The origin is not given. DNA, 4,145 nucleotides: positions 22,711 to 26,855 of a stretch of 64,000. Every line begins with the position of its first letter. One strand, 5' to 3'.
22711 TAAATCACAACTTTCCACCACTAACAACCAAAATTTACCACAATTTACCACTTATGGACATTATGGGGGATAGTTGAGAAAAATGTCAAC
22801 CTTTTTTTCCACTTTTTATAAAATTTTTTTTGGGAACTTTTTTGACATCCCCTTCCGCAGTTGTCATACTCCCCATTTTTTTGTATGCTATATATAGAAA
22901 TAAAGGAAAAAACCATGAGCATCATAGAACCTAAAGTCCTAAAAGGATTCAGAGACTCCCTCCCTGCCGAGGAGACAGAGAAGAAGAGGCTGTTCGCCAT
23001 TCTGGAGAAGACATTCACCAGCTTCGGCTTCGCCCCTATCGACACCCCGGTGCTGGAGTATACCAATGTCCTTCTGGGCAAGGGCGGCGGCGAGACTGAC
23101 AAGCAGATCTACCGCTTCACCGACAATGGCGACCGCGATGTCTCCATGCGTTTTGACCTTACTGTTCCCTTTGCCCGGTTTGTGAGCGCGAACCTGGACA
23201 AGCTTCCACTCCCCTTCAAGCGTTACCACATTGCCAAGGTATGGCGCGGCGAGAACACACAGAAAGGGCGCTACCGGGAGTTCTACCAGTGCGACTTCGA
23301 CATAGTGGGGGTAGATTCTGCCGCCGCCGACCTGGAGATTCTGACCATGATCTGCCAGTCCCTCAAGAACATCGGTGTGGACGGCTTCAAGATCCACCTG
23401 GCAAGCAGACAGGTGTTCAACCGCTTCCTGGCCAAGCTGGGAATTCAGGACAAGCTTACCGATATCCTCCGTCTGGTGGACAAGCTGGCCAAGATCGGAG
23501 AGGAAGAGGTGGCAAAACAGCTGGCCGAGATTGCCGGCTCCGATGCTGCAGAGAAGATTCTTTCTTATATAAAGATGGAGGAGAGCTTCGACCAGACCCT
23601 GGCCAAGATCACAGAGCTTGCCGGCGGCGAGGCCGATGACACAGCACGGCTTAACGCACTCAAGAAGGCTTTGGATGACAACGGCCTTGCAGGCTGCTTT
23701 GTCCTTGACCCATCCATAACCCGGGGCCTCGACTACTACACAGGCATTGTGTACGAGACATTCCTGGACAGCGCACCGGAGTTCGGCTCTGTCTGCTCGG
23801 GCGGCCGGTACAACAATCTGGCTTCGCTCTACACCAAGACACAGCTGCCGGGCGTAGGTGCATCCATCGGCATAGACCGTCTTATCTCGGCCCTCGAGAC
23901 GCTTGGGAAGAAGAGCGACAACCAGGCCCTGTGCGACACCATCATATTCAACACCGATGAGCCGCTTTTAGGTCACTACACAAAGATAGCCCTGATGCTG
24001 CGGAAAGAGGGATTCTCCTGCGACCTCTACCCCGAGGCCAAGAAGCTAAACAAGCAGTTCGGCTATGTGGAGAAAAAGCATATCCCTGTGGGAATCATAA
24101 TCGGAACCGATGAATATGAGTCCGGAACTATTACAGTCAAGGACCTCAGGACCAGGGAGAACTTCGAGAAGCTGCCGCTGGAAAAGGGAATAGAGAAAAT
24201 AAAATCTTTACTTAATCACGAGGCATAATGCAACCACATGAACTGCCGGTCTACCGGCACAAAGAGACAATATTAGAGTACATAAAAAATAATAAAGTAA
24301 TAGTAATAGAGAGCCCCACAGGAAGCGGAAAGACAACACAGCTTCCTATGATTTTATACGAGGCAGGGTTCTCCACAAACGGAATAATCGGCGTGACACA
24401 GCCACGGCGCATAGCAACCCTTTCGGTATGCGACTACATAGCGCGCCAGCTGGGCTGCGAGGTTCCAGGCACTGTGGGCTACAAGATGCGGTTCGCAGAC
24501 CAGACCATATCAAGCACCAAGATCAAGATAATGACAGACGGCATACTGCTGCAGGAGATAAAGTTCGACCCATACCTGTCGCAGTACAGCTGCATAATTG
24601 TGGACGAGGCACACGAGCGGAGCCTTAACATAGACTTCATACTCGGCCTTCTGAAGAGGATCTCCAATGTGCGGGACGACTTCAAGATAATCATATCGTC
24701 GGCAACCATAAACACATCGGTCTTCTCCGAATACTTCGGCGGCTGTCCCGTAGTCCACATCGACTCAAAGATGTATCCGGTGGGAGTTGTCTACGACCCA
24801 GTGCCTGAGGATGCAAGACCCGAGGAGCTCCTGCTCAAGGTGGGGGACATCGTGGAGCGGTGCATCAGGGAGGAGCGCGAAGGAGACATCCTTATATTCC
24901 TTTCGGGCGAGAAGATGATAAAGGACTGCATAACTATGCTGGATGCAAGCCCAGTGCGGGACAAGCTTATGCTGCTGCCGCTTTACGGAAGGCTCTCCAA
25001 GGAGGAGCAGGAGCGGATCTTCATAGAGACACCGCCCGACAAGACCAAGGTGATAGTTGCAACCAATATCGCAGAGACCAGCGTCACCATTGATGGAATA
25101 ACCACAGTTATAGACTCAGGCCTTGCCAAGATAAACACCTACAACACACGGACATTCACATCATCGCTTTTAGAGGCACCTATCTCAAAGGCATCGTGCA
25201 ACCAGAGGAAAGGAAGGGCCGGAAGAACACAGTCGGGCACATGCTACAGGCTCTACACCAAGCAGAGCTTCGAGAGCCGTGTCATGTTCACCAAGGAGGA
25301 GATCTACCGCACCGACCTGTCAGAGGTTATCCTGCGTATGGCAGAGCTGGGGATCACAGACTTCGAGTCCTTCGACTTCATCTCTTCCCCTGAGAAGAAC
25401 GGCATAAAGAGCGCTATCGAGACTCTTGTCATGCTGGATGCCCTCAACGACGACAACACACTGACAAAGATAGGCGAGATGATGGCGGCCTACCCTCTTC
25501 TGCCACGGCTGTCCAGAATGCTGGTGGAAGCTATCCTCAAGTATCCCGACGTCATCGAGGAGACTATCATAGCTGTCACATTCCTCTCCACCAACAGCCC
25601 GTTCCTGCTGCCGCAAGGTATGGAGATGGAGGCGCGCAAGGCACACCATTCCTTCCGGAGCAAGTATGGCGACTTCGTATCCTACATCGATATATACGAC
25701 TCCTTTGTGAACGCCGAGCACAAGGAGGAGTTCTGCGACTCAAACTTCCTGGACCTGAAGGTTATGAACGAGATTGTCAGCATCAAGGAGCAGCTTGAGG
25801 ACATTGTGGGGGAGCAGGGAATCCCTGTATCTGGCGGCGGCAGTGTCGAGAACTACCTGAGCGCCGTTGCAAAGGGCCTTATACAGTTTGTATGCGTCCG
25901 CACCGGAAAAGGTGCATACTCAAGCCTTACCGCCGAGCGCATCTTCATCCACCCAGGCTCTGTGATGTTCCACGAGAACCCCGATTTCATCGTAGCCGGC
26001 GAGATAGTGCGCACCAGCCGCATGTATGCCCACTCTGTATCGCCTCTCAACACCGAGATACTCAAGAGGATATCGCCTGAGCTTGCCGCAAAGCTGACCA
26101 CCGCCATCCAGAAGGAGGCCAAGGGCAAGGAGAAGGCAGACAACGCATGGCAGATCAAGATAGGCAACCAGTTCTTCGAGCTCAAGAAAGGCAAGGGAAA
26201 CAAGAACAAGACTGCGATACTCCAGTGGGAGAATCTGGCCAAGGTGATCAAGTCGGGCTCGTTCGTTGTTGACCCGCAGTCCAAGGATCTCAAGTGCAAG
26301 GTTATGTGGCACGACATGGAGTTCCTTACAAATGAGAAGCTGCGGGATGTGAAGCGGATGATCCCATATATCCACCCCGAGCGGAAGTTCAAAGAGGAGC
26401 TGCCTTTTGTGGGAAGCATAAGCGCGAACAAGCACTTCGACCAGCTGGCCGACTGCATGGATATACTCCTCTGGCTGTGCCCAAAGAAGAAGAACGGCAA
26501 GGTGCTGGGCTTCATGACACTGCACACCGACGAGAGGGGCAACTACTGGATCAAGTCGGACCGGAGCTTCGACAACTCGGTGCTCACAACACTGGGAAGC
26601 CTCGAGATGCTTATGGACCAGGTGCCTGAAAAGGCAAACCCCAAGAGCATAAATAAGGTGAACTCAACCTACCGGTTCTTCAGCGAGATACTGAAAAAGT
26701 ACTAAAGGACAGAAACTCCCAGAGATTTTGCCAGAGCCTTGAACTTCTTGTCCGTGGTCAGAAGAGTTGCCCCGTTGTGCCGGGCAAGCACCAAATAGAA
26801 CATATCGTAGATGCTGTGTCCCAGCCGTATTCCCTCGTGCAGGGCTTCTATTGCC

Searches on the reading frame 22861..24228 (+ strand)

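Call 8: search_protein_families(library=pfam, proteins=[window:22861-24228:+], max_evalue=0.001)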
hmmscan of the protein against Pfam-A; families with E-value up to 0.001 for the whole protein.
window:22861-24228:+ (455 aa): 3 families
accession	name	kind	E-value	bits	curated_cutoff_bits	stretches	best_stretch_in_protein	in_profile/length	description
PF13393.11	tRNA-synt_His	-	9.8e-46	156.8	25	1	29-341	1-308/308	Histidyl-tRNA synthetase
PF03129.25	HGTP_anticodon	-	5.3e-14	52.6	21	1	369-449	14-93/94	Anticodon binding domain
PF00152.25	tRNA-synt_2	-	8.6e-05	22.2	25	0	121-171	94-144/308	tRNA synthetases class II (D, K and N)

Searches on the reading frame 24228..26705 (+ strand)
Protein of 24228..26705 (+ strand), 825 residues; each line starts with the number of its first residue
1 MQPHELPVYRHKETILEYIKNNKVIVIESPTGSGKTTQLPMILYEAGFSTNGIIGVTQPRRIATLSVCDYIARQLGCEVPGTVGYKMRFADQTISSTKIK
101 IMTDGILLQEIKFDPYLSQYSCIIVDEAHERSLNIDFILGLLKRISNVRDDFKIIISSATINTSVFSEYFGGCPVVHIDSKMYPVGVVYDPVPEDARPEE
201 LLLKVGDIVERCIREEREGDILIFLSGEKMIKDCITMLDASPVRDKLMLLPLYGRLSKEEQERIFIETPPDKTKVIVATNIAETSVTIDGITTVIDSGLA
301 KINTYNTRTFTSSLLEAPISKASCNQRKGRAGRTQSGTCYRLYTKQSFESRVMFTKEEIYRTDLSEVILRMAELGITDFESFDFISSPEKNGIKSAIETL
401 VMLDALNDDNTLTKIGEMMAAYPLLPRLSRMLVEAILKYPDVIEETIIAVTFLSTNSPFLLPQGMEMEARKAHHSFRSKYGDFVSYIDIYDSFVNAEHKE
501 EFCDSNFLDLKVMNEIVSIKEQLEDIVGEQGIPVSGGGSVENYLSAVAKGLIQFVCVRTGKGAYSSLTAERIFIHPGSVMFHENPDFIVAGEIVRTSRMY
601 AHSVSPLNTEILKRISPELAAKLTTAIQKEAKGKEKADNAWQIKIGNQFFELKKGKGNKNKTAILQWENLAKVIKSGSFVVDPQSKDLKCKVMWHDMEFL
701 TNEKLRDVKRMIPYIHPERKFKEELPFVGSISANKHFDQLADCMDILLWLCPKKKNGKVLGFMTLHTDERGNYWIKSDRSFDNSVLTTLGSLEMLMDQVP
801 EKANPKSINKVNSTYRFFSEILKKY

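Call 8: search_protein_families(library=pfam, proteins=[window:24228-26705:+], max_evalue=0.001)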
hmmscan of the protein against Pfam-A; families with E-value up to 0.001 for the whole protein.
window:24228-26705:+ (825 aa): 6 families
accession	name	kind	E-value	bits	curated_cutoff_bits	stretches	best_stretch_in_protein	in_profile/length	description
PF00271.37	Helicase_C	-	2.7e-15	57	23.5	1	208-334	5-109/110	Helicase conserved C-terminal domain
PF07717.22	OB_NTP_bind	-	4.5e-13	49.6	29.5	1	546-617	4-81/83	Oligonucleotide/oligosaccharide-binding (OB)-fold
PF00270.35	DEAD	-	1.6e-10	41.4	26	1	13-164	5-163/167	DEAD/DEAH box helicase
PF21010.2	HA2_C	-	7.4e-07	30.1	21.3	1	426-484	2-75/77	Helicase associated domain (HA2), ratchet-like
PF04408.29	HA2_N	-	3.3e-06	27.5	21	1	396-424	1-29/29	Helicase associated domain (HA2), winged-helix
PF13401.12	AAA_22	-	0.00043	21.1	27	0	21-156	4-120/130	AAA domain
